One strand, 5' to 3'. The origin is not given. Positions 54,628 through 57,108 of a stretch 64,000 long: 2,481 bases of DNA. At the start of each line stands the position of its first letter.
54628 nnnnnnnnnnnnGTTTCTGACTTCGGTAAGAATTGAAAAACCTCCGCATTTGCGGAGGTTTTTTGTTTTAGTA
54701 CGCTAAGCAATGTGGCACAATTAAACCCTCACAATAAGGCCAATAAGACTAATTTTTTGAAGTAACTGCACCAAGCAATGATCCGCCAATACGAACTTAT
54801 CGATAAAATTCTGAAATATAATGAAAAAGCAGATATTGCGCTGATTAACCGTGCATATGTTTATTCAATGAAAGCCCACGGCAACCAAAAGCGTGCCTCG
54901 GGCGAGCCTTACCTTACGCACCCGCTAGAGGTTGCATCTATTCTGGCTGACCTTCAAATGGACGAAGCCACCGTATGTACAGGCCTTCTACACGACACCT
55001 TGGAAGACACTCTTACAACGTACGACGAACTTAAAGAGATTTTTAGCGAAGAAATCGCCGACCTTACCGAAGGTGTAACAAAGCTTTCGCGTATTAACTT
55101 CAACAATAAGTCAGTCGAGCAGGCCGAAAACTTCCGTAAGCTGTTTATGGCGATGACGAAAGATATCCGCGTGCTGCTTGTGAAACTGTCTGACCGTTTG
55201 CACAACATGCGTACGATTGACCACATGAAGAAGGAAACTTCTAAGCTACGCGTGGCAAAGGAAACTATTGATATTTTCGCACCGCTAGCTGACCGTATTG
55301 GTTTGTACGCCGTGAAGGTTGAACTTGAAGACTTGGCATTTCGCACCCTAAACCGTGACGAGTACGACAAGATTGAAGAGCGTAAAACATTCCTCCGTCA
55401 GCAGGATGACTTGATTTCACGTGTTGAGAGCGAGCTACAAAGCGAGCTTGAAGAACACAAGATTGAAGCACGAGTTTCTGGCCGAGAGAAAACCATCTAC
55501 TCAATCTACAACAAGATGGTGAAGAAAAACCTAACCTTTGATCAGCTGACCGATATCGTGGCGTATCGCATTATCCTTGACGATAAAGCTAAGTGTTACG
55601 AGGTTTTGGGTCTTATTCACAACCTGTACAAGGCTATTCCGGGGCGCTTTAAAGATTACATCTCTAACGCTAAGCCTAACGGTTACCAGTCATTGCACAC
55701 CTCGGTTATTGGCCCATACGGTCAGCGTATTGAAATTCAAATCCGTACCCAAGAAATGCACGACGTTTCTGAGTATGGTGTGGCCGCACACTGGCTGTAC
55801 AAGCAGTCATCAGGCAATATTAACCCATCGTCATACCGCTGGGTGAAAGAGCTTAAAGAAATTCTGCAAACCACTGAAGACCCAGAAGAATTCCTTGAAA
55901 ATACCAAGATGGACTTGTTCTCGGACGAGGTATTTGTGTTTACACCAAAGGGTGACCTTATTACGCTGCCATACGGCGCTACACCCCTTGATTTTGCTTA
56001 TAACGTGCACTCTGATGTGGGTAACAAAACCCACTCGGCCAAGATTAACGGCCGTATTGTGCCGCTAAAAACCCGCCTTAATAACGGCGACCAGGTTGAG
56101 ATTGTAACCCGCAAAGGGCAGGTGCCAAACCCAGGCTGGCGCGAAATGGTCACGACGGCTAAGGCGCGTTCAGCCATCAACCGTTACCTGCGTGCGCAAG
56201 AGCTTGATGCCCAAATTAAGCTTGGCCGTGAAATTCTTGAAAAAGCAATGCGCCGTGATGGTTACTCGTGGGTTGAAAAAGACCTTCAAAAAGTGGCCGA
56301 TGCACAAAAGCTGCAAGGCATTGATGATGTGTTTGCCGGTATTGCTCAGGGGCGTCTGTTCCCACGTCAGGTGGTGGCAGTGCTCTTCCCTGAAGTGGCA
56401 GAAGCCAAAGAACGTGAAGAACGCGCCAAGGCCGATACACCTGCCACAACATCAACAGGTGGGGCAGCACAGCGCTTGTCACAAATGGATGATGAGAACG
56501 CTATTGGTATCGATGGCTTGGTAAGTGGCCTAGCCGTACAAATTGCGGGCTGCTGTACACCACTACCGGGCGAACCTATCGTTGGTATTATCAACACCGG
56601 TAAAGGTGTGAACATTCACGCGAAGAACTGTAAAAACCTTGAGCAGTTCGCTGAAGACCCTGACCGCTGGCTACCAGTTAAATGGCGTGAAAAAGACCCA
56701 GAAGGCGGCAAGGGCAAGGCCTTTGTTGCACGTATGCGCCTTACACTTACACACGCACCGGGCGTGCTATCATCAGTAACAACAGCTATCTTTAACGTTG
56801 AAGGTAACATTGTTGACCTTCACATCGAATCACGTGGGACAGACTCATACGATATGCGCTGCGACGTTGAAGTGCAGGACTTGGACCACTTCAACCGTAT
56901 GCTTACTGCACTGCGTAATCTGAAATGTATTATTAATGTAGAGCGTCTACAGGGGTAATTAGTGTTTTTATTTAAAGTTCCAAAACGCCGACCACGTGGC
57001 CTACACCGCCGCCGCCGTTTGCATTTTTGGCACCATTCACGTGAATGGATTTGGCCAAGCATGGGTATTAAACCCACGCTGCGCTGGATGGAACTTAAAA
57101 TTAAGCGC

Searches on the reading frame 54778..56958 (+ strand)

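Call 52: search_protein_families(library=pfam, proteins=[window:54778-56958:+], max_evalue=0.00001)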
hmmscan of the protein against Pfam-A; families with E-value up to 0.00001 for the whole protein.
window:54778-56958:+ (726 aa): 6 families
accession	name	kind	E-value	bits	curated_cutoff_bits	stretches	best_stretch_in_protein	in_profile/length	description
PF13328.12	HD_4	-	2.5e-46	157.7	27.2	1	26-176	1-155/156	HD domain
PF04607.23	RelA_SpoT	-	1.8e-41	141.4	27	1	235-344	1-111/113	Region found in RelA / SpoT proteins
PF19296.4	RelA_AH_RIS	-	7.7e-28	98.3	23.8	1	456-631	2-185/185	RelA/SpoT, AH and RIS domains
PF02824.27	TGS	-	2.3e-22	79.2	22.2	1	385-444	1-60/60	TGS domain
PF13291.12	ACT_4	-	4.1e-13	50.2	27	1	646-723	2-80/80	ACT domain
PF01966.28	HD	-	9.7e-13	48.9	22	1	45-144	1-116/116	HD domain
